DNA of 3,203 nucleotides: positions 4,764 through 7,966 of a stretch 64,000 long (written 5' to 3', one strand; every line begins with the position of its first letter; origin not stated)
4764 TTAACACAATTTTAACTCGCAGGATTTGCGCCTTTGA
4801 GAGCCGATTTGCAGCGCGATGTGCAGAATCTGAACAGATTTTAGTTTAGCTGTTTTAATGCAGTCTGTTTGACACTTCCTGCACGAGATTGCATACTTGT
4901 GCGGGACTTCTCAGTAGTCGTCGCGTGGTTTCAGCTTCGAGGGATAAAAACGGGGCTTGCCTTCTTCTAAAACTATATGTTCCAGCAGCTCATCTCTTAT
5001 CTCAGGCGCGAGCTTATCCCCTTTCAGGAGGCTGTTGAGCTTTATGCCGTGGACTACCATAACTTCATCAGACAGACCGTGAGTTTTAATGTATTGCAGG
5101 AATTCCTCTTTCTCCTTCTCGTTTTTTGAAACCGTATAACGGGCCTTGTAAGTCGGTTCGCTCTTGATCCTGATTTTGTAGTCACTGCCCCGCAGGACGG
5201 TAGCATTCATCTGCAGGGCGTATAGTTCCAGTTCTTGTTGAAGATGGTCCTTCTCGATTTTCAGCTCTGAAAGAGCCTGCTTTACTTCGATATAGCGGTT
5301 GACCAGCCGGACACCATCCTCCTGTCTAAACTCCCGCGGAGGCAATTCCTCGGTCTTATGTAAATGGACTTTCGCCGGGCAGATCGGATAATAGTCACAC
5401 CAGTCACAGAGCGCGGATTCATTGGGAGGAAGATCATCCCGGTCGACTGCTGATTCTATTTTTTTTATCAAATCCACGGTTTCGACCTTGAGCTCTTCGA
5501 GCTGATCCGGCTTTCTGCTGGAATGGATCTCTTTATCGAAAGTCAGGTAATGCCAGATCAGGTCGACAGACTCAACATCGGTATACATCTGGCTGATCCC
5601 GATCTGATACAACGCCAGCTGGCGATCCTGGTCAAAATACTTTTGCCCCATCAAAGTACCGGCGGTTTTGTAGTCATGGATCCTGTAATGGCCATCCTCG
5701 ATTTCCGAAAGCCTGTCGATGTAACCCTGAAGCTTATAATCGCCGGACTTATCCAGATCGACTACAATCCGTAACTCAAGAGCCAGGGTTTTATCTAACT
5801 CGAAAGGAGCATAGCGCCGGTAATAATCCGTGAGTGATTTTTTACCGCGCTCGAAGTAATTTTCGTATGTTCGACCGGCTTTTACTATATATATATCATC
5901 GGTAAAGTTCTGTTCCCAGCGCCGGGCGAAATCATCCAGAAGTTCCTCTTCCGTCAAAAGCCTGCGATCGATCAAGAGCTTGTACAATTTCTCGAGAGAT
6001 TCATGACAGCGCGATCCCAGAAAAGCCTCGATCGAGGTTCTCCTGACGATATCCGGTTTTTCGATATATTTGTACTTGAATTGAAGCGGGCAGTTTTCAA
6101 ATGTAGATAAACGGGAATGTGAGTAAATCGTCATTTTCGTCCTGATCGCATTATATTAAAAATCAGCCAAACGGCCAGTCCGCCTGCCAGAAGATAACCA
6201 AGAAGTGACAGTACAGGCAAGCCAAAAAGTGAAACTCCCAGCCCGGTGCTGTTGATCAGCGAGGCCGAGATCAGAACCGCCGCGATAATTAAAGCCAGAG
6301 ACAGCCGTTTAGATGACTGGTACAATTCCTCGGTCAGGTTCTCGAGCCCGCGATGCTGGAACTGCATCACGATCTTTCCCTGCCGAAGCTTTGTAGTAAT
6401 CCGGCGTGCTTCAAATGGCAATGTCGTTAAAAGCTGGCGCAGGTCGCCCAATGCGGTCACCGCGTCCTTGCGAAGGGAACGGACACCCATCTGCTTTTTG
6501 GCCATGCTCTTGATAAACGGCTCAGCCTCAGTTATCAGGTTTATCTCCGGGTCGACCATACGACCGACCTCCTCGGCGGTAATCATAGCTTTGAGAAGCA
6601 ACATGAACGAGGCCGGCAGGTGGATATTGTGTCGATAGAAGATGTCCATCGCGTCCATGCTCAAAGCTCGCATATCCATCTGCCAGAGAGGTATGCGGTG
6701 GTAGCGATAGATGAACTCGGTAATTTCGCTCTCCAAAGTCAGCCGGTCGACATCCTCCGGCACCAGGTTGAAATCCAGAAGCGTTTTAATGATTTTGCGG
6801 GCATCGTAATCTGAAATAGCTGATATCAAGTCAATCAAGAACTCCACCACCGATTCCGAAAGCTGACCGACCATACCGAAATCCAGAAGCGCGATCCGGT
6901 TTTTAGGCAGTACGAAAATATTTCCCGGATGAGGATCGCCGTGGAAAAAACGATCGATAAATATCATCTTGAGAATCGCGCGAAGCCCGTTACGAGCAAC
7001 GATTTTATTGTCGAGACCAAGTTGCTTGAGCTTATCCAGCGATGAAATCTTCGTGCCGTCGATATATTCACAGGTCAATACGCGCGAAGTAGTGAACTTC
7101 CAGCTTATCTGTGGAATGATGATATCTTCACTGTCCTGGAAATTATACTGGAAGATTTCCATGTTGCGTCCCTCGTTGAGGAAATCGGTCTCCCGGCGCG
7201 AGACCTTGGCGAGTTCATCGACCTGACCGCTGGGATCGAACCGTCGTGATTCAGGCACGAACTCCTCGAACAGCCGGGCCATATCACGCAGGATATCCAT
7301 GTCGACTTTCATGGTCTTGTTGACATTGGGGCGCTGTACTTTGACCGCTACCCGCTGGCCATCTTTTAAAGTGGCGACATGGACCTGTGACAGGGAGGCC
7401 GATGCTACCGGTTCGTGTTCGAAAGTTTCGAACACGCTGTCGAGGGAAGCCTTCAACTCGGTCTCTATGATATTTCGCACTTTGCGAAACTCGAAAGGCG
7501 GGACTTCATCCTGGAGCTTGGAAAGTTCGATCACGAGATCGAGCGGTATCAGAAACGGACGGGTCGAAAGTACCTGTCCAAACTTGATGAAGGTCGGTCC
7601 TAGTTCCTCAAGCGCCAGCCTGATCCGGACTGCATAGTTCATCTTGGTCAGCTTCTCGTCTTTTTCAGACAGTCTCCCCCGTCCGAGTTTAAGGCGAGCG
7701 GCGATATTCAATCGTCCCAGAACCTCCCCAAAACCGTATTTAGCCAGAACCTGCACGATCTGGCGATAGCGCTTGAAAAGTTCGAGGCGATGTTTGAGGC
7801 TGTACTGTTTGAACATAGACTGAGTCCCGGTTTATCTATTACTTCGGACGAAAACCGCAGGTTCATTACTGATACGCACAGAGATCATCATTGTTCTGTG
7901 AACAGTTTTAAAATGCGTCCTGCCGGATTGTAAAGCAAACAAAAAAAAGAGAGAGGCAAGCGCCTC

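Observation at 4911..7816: UbiB/ABC1 atypical kinase overlapping (ATGA) a stand-alone Cas4-like Fe-S nuclease with a coiled-coil tail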

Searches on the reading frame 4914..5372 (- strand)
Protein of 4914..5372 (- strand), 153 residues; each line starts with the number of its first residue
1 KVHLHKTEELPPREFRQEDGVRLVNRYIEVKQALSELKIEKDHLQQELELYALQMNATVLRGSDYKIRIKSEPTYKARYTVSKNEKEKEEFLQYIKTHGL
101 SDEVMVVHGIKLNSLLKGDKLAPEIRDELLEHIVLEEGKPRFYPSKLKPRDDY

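Call 31: search_solved_structures(query=A3, max_evalue=10)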
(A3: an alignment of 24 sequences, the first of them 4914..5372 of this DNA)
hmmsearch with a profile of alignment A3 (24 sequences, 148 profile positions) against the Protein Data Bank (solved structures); distinct sequences matched with E-value up to 10: 3.
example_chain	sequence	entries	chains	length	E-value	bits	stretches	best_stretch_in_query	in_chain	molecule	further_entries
3uz0_A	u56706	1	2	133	0.19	15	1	54-134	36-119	Stage III sporulation protein AH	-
7y4i_A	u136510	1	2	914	1.3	12.2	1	80-119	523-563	Probable UDP-N-acetylglucosamine--peptide N-acetylglucosaminyltransferase SPINDLY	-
8dtf_A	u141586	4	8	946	1.4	12.1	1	80-119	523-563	Probable UDP-N-acetylglucosamine--peptide N-acetylglucosaminyltransferase SPINDLY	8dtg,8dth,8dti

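Call 32: search_protein_families(library=phrogs, proteins=[window:4914-5372:-], max_evalue=0.01)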
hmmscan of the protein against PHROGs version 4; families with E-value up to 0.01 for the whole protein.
window:4914-5372:- (153 aa): 1 family
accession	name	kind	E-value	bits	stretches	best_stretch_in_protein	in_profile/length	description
phrog_2362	-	unknown function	0.00049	20.9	1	24-142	100-218/223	-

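Call 40: predict_structure(alignment_id=A3)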
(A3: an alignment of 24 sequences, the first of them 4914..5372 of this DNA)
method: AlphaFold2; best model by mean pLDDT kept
length: 153 residues; sequences in the alignment: 24
mean_pLDDT: 90.7   pTM: 0.66
mean pLDDT of the five models: 90.7, 89.6, 89.5, 88.7, 88.2
residues with pLDDT >= 90: 104; 70-90: 43; 50-70: 6; < 50: 0
segments of 3 or more residues with pLDDT < 50: none
pLDDT, mean of each block of 10 residues (from residue 1): 94 96 98 97 97 97 96 88 90 90 70 84 90 89 93 64
secondary structure, 60 per line:
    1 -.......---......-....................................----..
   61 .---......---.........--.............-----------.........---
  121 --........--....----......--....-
elements in order: H2-8 H12-17 H19-54 E59-61 E65-70 E74-77 H78-82 H85-97 H109-117 H123-130 E133-136 E141-146 H149-152

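Call 53: fold_search(model_id=the predicted structure, library=viral)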
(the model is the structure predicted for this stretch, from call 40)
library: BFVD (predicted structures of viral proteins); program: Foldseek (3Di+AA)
matches with E <= 10: 164; with E <= 0.001: 4
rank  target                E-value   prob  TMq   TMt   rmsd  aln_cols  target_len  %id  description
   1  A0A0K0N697            3.0e-05  1.00  0.55  0.24   4.9       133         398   16  PD-(D/E)XK endonuclease-like domain-containing protein [Tsukamurella phage TIN4]
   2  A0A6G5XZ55            3.8e-04  1.00  0.48  0.51   7.9       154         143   11  (no name in the UniProt tables at hand)
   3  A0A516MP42            9.8e-04  1.00  0.47  0.50   7.2       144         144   16  (no name in the UniProt tables at hand)
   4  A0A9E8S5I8            9.8e-04  1.00  0.46  0.54   7.5       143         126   15  (no name in the UniProt tables at hand)
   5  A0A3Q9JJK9            1.3e-03  1.00  0.48  0.15   6.6       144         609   17  (no name in the UniProt tables at hand)
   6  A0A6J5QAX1            2.8e-03  1.00  0.49  0.50   5.2       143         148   15  Uncharacterized protein [uncultured Caudovirales phage]
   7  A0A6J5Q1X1            2.8e-03  0.99  0.37  0.37  12.1       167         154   16  Siphovirus Gp157 [uncultured Caudovirales phage]
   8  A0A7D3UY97            3.0e-03  1.00  0.42  0.49   8.4       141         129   15  (no name in the UniProt tables at hand)
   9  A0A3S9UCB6            3.2e-03  1.00  0.51  0.50   7.7       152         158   12  (no name in the UniProt tables at hand)
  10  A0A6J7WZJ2            3.6e-03  1.00  0.39  0.45   9.2       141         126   15  Uncharacterized protein [uncultured Caudovirales phage]
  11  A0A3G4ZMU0            4.4e-03  1.00  0.45  0.32  10.0       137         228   15  Uncharacterized protein [Terrestrivirus sp.]
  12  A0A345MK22            4.4e-03  0.99  0.43  0.31   9.4       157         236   18  Uncharacterized protein [Bacillus phage BSP38]
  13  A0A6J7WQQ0            6.0e-03  0.99  0.38  0.42   7.0       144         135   10  Uncharacterized protein [uncultured Caudovirales phage]
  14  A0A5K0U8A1            7.7e-03  0.99  0.42  0.19  10.5       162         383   14  Uncharacterized protein [Yasminevirus sp. GU-2018]
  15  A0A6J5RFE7            8.2e-03  1.00  0.54  0.56   5.8       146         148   15  Uncharacterized protein [uncultured Caudovirales phage]
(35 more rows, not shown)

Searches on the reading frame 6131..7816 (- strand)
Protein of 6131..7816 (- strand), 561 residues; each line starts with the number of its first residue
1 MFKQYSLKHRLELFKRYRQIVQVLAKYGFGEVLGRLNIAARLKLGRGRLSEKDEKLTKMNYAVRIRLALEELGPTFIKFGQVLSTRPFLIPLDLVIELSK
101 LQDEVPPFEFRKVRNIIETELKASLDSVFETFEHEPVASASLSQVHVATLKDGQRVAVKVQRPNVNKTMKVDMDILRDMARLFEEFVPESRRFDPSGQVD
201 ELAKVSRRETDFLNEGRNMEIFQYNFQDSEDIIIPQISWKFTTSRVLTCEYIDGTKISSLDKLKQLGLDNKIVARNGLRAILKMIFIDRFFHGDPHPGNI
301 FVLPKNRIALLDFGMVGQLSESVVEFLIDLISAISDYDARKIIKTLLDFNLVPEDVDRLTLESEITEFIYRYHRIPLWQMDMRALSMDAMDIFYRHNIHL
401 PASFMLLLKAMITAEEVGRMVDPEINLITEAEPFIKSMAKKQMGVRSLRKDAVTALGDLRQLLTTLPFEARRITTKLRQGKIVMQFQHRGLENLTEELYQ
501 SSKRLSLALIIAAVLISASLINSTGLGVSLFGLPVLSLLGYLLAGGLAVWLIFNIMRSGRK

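Call 6: search_protein_families(library=pfam, proteins=[window:6131-7816:-], max_evalue=0.1)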
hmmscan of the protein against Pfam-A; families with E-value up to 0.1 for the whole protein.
window:6131-7816:- (561 aa): 6 families
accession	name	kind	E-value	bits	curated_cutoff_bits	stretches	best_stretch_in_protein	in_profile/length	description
PF03109.22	ABC1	-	8.3e-80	267.9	22.9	1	100-345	1-243/244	ABC1 atypical kinase-like domain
PF01636.29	APH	-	0.0012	19.1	23.2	1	289-317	169-198/239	Phosphotransferase enzyme family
PF00069.31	Pkinase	-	0.0015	18.4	31.7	1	229-323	57-152/263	Protein kinase domain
PF13180.12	PDZ_2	-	0.049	14.3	27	0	132-172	39-79/80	PDZ domain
PF01163.29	RIO1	-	0.055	13.5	22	0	243-344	79-180/187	RIO domain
PF06176.17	WaaY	-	0.089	12.8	20.3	0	238-313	111-178/229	Lipopolysaccharide core biosynthesis protein (WaaY)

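Call 7: search_protein_families(library=ncbifam, proteins=[window:6131-7816:-], max_evalue=0.1)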
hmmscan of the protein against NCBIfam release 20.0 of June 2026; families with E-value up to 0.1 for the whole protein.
window:6131-7816:- (561 aa): 4 families
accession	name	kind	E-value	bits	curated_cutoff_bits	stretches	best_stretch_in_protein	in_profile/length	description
TIGR01982.1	UbiB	equivalog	1.9e-136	455.1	487.55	1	14-447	1-434/436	2-polyprenylphenol 6-hydroxylase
NF003404.0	PRK04750.1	equivalog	2.1e-109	366.5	667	1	14-520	4-513/529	ubiquinone biosynthesis regulatory protein kinase UbiB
NF050082.1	ATPase_MABP1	exception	4.5e-35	121.3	800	1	59-426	46-421/435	macrolide-binding ATPase MABP-1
NF006581.0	PRK09107.1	equivalog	0.015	13.6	974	1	154-238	307-385/595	acetolactate synthase 3 large subunit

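Call 20: find_related_loci(query=A2, collection=metagenome_contigs, flank=4000)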
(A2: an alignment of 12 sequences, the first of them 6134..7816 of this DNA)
Query A2 (561 aa) in metagenome_contigs; peptide patterns used: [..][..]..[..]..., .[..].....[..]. (x = any residue, [..] = any of these).
600 stretches matched a pattern (row limit reached: there are more); 595 encode a relative of the query (tblastn E <= 1e-3); the best 80 are kept; 80 distinct loci.
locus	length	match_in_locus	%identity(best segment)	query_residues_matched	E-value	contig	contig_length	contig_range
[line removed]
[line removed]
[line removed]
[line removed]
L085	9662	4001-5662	40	7-560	2e-139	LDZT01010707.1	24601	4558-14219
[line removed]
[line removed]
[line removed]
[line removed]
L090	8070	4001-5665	40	10-557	8e-126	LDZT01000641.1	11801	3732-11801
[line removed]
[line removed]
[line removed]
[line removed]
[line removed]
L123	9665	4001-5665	37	14-560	2e-110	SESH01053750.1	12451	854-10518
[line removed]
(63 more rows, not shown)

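Call 32: search_protein_families(library=phrogs, proteins=[window:6134-7816:-], max_evalue=0.01)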
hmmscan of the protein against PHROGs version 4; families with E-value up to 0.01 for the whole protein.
window:6134-7816:- (561 aa): 2 families
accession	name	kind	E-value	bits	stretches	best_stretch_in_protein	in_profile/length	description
phrog_9248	-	unknown function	3.9e-89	300.4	1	32-435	23-435/439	-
phrog_37396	-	unknown function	0.008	17.3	0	50-79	27-56/67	-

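Call 54: search_protein_families(library=padloc, proteins=[window:6134-7816:-], max_evalue=0.01)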
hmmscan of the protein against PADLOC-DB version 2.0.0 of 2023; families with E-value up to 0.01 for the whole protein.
window:6134-7816:- (561 aa): 8 families
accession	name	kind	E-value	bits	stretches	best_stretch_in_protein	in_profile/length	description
PDLC04042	PD-T4-6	-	4.8e-06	24.4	1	246-319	85-159/292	-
PDLC04044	PD-T4-6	-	7.8e-06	23.2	1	234-324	100-194/372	-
PDLC04059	PD-T4-6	-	0.00067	16.8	1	247-315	88-157/433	-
PDLC04051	PD-T4-6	-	0.00094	16.2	1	276-324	144-192/476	-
PDLC04056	PD-T4-6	-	0.0011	16.2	1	248-316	86-153/415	-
PDLC04058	PD-T4-6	-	0.0017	15.4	1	247-321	92-168/460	-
PDLC04045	PD-T4-6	-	0.0027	14.7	0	247-320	116-191/350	-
PDLC04054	PD-T4-6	-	0.0059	14.1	1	247-320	88-162/347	-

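Call 55: search_protein_families(library=pfam, proteins=[L084:122-448:+, L123:3201-3968:+, L081:5667-6383:+, L124:5729-6043:+, L083:5721-6104:+, L082:3323-3952:+], max_evalue=0.001)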
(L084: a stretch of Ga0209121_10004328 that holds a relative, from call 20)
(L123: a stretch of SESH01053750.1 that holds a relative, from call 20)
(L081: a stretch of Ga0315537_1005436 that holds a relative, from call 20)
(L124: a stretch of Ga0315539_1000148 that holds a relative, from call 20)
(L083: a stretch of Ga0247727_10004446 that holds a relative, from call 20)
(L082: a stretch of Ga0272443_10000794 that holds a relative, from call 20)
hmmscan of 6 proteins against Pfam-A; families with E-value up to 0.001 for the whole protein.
L084:122-448:+ (108 aa): 2 families
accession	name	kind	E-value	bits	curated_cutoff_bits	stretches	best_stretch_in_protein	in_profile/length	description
PF05597.16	Phasin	-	1.4e-08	35.3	28.8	1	28-105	52-122/126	Poly(hydroxyalcanoate) granule associated protein (phasin)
PF22888.1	FIMAH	-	0.00018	22.4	24.8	1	30-100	3-79/81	FIMAH domain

L123:3201-3968:+ (255 aa): 1 family
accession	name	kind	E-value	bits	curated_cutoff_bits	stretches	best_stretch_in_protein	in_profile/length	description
PF20572.3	DUF6781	-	2.2e-40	139.2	27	1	39-250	6-212/213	Family of unknown function (DUF6781)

L081:5667-6383:+ (238 aa): 2 families
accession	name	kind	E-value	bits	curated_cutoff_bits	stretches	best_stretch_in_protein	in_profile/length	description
PF18765.7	Polbeta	-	0.00012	22.6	26.9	1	22-73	10-63/93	Polymerase beta, Nucleotidyltransferase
PF01909.29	NTP_transf_2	-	0.00017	22.3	21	1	11-68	2-63/93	Nucleotidyltransferase domain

L124:5729-6043:+ (104 aa): 2 families
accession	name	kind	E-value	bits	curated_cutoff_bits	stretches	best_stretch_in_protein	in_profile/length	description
PF20582.4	UPF0758_N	-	8.5e-17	61.5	27.1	1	14-78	13-76/77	UPF0758 N-terminal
PF20561.3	DUF6771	-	0.00022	21.4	23.7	0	79-102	31-54/63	Domain of unknown function (DUF6771)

L083:5721-6104:+ (127 aa): 1 family
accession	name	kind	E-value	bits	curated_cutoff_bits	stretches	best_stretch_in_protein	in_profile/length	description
PF13366.12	PDDEXK_3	-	5.8e-42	143.2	22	1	9-124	2-116/117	PD-(D/E)XK nuclease superfamily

L082:3323-3952:+ (209 aa): 1 family
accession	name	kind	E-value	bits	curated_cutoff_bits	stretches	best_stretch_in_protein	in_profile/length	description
PF13505.12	OMP_b-brl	-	4.2e-09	37.2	28.7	1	9-170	2-138/175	Outer membrane protein beta-barrel domain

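Call 63: search_protein_families(library=pfam, alignment_id=A4, max_evalue=0.001)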
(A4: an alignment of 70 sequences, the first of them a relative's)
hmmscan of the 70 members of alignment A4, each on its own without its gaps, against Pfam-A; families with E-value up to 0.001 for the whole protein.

A. member 1, L081:5667-6380:+ (238 aa): 2 families
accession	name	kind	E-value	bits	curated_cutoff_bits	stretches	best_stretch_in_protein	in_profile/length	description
PF18765.7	Polbeta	-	0.00012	22.6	26.9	1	22-73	10-63/93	Polymerase beta, Nucleotidyltransferase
PF01909.29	NTP_transf_2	-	0.00017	22.3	21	1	11-68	2-63/93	Nucleotidyltransferase domain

B. families by the number of members that match (of 70 scanned): 123 families (the first 25 are shown)
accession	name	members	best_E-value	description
PF01259.24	SAICAR_synt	2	7.6e-76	SAICAR synthetase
PF05187.19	Fer4_ETF_QO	2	2.7e-40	Electron transfer flavoprotein-ubiquinone oxidoreductase, 4Fe-4S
PF12705.13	PDDEXK_1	2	1.7e-33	PD-(D/E)XK nuclease superfamily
PF00582.32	Usp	2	8e-32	Universal stress protein family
PF00005.33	ABC_tran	2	6.8e-26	ABC transporter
PF00535.33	Glycos_transf_2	2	4.7e-25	Glycosyl transferase family 2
PF21162.3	ETFQO_UQ-bd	2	1.3e-23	ETF-QO, ubiquinone-binding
PF13304.12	AAA_21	2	4.5e-12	AAA domain, putative AbiEii toxin, Type IV TA system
PF13641.12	Glyco_tranf_2_3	2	5.1e-09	Glycosyltransferase like family 2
PF00275.25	EPSP_synthase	1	4.1e-122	EPSP synthase (3-phosphoshikimate 1-carboxyvinyltransferase)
PF02649.19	GCHY-1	1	3.4e-97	Type I GTP cyclohydrolase folE2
PF01406.26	tRNA-synt_1e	1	1.2e-95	tRNA synthetases class I (C) catalytic domain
PF02397.22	Bac_transf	1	3.4e-68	Bacterial sugar transferase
PF02321.23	OEP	1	7.7e-63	Outer membrane efflux protein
PF00348.22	polyprenyl_synt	1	1.6e-61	Polyprenyl synthetase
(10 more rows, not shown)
